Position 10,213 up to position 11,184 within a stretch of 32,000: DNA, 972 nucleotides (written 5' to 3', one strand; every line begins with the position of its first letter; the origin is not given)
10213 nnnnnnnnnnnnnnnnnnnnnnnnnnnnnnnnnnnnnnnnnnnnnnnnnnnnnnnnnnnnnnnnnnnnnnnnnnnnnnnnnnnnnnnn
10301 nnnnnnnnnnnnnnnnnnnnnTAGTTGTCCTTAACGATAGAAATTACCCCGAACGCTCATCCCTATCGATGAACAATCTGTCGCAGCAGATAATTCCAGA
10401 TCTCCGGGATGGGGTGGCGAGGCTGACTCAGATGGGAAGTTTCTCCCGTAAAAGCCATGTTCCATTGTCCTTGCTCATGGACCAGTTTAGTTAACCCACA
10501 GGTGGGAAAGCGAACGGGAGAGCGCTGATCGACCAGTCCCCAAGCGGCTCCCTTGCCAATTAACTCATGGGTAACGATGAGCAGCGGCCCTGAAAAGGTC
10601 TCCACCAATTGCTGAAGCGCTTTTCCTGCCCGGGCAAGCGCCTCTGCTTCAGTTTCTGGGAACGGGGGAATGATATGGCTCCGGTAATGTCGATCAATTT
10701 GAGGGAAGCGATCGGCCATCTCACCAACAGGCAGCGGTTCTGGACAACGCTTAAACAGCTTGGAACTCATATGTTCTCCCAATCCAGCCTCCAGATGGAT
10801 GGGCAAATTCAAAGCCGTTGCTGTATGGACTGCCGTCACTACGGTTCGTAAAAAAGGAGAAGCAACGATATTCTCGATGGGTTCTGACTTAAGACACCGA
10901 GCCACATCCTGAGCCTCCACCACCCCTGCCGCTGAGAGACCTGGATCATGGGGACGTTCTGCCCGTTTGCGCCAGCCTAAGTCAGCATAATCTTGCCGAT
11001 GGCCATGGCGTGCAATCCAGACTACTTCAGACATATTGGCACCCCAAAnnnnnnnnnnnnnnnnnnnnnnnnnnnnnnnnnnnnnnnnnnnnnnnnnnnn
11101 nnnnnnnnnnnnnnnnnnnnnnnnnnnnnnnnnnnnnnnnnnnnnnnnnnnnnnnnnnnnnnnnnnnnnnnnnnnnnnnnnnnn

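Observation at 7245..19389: Candidate cyanobacterial sphingoid-base / hydroxylated amino-lipid pathway: FAAL, 3x AspH/LpxO-type hydroxylase, FAAL, ACP, SPT-like AOS, His-phosphatase, KDSR-like reductase (plus MTase and CDF)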

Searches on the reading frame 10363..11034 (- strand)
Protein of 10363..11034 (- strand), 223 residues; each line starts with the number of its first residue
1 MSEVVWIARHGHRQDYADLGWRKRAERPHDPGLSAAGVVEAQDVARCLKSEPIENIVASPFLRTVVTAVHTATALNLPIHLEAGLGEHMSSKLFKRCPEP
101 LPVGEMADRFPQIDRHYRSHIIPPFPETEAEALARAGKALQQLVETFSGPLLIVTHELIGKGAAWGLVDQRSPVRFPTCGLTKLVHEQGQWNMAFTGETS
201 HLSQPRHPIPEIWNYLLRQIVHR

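Call 3: search_protein_families(library=pfam, proteins=[window:10363-11034:-])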
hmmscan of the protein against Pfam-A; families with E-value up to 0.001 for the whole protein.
window:10363-11034:- (223 aa): 1 family
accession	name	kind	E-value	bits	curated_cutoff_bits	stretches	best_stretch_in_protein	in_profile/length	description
PF00300.27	His_Phos_1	-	5.6e-19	69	21.7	1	5-194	1-189/194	Histidine phosphatase superfamily (branch 1)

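Call 4: search_protein_families(library=ncbifam, proteins=[window:10363-11034:-])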
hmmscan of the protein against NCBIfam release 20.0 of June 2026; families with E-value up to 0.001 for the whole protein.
window:10363-11034:- (223 aa): 5 families
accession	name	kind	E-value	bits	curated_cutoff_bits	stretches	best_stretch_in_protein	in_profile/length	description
NF005567.0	PRK07238.1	equivalog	2.3e-09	37.1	326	1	6-156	181-326/378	bifunctional RNase H/acid phosphatase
TIGR03162.1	ribazole_cobC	equivalog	2.6e-08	33.5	162.9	1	27-157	18-145/176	alpha-ribazole phosphatase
NF045917.1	PhserinePhPspA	equivalog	1.3e-05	25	350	1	29-83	24-78/211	phosphoserine phosphatase PspA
TIGR03848.1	MSMEG_4193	subfamily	4.8e-05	22.9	203.85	1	7-89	4-83/204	MSMEG_4193 family putative phosphomutase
NF002901.0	PRK03482.1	equivalog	0.0001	22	261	1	5-191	4-189/215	2,3-diphosphoglycerate-dependent phosphoglycerate mutase GpmB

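Call 73: search_solved_structures(query=window:10363-11034:-, max_evalue=0.001)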
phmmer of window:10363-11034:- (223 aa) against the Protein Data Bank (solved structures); distinct sequences matched with E-value up to 0.001: 3.
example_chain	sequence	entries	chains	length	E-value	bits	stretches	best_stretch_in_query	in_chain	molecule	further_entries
2yn2_A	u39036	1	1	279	1.4e-08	37.9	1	3-141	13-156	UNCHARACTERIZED PROTEIN YNL108C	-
2yn0_A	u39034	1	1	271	3.7e-07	33.2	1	3-140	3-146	TRANSCRIPTION FACTOR TAU 55 KDA SUBUNIT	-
6yj6_C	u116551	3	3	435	1e-06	31.8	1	4-139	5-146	Transcription factor tau 55 kDa subunit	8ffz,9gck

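Call 85: find_homologous_proteins(query=window:10363-11034:-, max_evalue=0.00001)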
Query window:10363-11034:- (223 aa): 175 proteins with E <= 0.00001 among 1026 candidates; the best 120 are listed.
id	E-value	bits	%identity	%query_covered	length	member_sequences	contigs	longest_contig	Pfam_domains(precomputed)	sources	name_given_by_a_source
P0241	4.5e-144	496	97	100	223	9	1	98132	PF00300.28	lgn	-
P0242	1.7e-130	452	89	100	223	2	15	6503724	PF00300.28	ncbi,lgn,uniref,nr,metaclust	ncbi:histidine phosphatase family protein [Acaryochloris marina]|uniref:Phosphoglycerate mutase, put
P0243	3.1e-130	451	88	100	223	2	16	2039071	PF00300.28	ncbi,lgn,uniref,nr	ncbi:histidine phosphatase family protein [Acaryochloris sp. CCMEE 5410]|uniref:histidine phosphatas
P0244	4.7e-130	450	87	100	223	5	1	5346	PF00300.28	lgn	-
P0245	5.8e-130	450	88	100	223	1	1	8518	PF00300.28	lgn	-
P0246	3.5e-126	437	84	100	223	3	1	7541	PF00300.28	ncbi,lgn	-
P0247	3.2e-125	434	85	100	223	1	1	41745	PF00300.28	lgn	-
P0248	9.3e-123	426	83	100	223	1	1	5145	PF00300.28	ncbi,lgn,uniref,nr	ncbi:histidine phosphatase family protein [Acaryochloris sp. IP29b_bin.148]|uniref:histidine phospha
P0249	2.9e-121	421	83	100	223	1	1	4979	PF00300.28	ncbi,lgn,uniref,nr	ncbi:histidine phosphatase family protein [Acaryochloris sp. IP29b_bin.137]|uniref:histidine phospha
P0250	4.5e-117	408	79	100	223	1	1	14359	PF00300.28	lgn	-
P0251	4.9e-117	407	79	100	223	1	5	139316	PF00300.28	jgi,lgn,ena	-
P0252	3.6e-111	388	76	100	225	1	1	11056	PF00300.28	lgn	-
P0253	6.9e-110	384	75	100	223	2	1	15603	PF00300.28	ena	-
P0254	1.9e-103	363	71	100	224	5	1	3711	PF00300.28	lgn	-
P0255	5.6e-101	355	69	99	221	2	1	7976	PF00300.28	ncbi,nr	ncbi:MAG: histidine phosphatase family protein [Acaryochloridaceae cyanobacterium CSU_3_4]|nr:histid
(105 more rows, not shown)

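Call 86: find_encoding_contigs(protein=P0242, flank=10000, max_places=2)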
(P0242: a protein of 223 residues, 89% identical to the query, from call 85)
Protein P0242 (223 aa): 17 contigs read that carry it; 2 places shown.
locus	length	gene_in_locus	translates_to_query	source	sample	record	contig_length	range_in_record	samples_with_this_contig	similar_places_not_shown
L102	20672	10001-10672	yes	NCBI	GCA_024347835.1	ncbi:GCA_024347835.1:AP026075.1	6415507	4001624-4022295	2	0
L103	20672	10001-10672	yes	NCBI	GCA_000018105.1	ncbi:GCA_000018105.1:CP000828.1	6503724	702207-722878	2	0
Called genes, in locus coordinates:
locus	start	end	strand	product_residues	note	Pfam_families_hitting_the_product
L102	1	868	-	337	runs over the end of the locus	PF03706:LPG_synthase_TM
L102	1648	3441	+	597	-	PF00501:AMP-binding, PF23024:AMP-dom_DIP2-like (weak)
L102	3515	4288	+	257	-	PF05118:Asp_Arg_Hydrox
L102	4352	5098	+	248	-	PF05118:Asp_Arg_Hydrox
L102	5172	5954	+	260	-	PF05118:Asp_Arg_Hydrox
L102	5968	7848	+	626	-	PF00501:AMP-binding, PF23024:AMP-dom_DIP2-like (faint), PF24919:Mug62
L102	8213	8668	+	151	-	PF00550:PP-binding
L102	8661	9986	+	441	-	PF00155:Aminotran_1_2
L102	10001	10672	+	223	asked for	PF00300:His_Phos_1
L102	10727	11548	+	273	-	PF00106:adh_short, PF08659:KR, PF13561:adh_short_C2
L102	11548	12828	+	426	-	PF01555:N6_N4_Mtase (weak), PF01170:UPF0020 (faint)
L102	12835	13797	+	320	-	PF01545:Cation_efflux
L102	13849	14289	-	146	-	-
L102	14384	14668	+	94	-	PF04248:NTP_transf_9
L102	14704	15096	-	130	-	PF01042:Ribonuc_L-PSP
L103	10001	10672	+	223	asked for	PF00300:His_Phos_1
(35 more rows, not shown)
